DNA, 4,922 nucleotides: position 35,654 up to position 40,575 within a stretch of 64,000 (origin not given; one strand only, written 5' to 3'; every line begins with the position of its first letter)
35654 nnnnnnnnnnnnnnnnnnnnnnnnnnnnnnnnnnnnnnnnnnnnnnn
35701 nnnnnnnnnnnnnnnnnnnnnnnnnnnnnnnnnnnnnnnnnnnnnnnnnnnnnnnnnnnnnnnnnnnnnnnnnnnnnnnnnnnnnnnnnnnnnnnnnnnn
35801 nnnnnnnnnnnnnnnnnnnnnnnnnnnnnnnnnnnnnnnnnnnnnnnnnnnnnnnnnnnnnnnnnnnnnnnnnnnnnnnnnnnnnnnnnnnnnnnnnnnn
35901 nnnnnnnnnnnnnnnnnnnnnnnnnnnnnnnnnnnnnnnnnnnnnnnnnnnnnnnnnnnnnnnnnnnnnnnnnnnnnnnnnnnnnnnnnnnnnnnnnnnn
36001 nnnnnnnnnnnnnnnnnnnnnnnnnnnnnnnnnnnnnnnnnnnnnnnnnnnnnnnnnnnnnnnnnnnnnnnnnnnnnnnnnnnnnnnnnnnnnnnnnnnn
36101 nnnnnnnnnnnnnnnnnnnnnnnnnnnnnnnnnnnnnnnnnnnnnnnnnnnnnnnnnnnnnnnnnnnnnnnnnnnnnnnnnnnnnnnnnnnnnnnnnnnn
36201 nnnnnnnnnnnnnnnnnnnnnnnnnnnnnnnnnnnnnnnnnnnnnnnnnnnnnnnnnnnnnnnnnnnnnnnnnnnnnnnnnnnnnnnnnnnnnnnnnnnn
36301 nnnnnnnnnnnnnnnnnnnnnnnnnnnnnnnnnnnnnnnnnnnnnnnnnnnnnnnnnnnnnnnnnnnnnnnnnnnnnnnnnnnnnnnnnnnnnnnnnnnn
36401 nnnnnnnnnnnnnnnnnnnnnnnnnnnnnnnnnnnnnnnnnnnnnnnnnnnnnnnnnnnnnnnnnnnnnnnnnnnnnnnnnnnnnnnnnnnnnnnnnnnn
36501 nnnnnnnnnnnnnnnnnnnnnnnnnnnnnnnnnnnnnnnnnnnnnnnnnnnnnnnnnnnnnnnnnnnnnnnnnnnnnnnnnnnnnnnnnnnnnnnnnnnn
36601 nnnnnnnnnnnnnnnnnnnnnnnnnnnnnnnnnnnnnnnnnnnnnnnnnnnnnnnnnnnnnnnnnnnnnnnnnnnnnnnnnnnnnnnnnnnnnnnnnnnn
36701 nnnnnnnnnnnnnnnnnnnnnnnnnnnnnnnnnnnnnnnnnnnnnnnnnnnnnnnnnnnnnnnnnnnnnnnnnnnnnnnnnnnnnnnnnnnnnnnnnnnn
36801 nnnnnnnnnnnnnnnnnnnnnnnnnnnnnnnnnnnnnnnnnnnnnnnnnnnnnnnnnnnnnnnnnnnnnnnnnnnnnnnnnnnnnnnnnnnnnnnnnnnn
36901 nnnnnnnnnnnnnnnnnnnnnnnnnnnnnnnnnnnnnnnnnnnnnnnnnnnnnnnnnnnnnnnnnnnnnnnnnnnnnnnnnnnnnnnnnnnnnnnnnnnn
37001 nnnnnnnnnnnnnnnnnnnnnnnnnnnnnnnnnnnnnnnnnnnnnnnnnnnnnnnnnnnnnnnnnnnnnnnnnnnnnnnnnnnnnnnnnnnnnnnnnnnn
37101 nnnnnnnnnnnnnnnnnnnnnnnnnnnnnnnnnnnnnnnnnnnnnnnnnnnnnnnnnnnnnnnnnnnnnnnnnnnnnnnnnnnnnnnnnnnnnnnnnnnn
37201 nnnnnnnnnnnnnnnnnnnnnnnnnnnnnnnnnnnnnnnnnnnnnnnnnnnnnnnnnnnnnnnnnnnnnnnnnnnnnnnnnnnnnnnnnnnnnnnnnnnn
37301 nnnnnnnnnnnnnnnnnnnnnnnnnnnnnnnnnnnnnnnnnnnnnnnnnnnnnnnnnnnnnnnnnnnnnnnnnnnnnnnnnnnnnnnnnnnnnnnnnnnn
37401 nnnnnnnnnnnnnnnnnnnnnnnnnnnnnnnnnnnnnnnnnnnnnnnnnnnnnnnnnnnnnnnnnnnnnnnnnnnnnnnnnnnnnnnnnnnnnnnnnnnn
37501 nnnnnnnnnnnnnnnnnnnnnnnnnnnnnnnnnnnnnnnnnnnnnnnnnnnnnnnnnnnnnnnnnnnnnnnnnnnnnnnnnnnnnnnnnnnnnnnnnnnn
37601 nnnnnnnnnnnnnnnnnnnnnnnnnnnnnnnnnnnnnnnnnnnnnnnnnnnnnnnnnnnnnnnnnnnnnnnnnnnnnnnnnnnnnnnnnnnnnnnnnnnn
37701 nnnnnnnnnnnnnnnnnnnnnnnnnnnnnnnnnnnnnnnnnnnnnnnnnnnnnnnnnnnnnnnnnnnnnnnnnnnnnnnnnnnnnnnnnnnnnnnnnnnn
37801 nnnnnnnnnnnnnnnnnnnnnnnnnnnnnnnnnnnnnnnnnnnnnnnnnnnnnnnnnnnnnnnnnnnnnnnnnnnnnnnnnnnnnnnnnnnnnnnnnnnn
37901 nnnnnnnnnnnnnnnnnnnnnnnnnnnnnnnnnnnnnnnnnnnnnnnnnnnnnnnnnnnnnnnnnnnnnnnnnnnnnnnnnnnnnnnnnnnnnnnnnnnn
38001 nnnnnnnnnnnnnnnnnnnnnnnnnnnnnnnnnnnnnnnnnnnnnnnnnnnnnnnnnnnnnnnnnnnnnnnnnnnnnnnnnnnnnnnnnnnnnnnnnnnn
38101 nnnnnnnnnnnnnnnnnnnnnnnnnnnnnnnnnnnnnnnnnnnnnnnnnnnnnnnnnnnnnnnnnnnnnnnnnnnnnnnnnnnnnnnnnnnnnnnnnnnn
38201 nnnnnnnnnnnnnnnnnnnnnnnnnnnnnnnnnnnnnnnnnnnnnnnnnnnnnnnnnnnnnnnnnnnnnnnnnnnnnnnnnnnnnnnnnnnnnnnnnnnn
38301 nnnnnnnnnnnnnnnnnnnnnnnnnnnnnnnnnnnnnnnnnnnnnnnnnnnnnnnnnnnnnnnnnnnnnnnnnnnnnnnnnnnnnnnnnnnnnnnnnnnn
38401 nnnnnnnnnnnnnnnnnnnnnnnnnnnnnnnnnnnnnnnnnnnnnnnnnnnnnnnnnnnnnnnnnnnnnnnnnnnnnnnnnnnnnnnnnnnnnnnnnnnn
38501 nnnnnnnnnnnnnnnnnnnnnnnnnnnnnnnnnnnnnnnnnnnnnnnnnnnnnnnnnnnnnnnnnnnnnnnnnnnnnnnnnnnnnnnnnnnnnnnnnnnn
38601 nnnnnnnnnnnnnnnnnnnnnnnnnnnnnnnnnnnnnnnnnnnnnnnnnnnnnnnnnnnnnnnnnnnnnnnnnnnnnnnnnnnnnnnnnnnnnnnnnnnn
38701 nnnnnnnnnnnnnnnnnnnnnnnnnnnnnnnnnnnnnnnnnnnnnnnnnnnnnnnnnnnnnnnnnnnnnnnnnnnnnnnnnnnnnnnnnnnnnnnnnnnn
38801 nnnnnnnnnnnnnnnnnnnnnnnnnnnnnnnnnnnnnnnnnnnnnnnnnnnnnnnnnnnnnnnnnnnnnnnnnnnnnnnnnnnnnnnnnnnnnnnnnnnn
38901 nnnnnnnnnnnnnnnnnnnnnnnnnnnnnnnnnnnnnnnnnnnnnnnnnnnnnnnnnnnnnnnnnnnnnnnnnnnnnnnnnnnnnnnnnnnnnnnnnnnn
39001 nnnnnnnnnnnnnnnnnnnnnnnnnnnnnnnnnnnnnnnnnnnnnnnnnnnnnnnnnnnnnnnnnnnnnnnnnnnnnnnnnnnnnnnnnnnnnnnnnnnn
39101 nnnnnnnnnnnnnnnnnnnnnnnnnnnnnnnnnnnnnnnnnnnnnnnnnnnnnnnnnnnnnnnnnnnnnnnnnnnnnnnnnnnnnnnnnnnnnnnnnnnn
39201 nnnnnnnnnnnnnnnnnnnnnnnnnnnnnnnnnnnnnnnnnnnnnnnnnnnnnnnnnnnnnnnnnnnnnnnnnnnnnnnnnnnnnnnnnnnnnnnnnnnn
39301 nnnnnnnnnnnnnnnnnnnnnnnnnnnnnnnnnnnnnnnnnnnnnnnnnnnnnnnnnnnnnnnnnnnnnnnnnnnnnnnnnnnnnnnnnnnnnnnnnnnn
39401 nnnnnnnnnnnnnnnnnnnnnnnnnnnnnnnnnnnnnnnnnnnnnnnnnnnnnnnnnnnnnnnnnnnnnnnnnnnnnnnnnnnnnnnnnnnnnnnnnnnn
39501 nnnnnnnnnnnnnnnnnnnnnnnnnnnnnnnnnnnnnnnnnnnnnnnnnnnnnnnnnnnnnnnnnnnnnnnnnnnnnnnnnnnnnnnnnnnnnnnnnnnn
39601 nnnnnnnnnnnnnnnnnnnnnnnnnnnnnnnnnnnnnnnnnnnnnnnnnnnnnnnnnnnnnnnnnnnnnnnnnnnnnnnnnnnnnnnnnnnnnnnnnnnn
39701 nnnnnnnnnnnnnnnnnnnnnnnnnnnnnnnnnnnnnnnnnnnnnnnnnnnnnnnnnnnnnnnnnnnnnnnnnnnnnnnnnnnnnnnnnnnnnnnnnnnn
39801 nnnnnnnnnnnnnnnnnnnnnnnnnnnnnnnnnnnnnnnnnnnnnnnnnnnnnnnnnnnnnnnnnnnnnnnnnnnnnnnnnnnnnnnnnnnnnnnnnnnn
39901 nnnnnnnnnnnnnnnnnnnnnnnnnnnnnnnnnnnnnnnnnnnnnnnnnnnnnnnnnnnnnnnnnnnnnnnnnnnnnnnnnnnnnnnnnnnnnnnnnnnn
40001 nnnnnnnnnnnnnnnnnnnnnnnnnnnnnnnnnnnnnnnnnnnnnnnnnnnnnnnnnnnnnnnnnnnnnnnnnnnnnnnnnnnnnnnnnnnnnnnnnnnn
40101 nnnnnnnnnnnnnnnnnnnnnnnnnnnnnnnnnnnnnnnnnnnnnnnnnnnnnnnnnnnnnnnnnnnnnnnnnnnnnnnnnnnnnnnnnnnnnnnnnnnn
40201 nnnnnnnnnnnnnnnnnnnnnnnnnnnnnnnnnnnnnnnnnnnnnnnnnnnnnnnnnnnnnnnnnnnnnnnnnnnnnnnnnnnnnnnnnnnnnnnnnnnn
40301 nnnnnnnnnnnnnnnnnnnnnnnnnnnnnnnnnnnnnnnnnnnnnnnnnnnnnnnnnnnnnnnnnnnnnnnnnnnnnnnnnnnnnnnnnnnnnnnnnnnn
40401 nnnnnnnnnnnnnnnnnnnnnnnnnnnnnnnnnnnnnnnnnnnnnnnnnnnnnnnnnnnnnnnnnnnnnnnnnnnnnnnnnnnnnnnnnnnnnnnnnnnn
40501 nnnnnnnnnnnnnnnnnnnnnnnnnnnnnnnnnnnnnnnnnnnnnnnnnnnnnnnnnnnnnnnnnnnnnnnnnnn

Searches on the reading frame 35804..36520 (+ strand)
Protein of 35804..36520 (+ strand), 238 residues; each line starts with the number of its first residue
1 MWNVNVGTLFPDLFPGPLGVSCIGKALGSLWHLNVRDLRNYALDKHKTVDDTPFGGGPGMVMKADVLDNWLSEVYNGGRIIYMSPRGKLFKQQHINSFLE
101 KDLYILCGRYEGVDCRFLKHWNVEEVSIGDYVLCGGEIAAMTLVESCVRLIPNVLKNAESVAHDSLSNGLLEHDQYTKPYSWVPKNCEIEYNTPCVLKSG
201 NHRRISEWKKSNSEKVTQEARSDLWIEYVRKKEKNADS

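Call 33: search_protein_families(library=pfam, proteins=[window:35804-36520:+], max_evalue=0.01)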
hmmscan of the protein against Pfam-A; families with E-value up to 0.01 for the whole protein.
window:35804-36520:+ (238 aa): 1 family
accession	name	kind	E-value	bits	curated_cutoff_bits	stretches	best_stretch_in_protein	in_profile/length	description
PF01746.26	tRNA_m1G_MT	-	2.2e-40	138.9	27.3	1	32-221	11-194/195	tRNA (Guanine-1)-methyltransferase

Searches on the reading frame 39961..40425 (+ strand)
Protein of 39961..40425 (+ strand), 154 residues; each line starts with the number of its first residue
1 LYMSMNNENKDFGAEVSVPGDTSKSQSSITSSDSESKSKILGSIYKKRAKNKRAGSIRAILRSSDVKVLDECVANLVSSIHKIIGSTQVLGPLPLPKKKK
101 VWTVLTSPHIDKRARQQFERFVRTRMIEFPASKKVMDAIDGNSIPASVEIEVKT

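Call 78: search_protein_families(library=pfam, proteins=[window:39961-40425:+], max_evalue=0.0001)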
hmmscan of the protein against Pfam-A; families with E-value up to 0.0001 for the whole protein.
window:39961-40425:+ (154 aa): 1 family
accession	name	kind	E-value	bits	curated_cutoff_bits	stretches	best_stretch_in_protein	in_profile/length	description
PF00338.27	Ribosomal_S10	-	6.3e-17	62.1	21.2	1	61-153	4-98/98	Ribosomal protein S10p/S20e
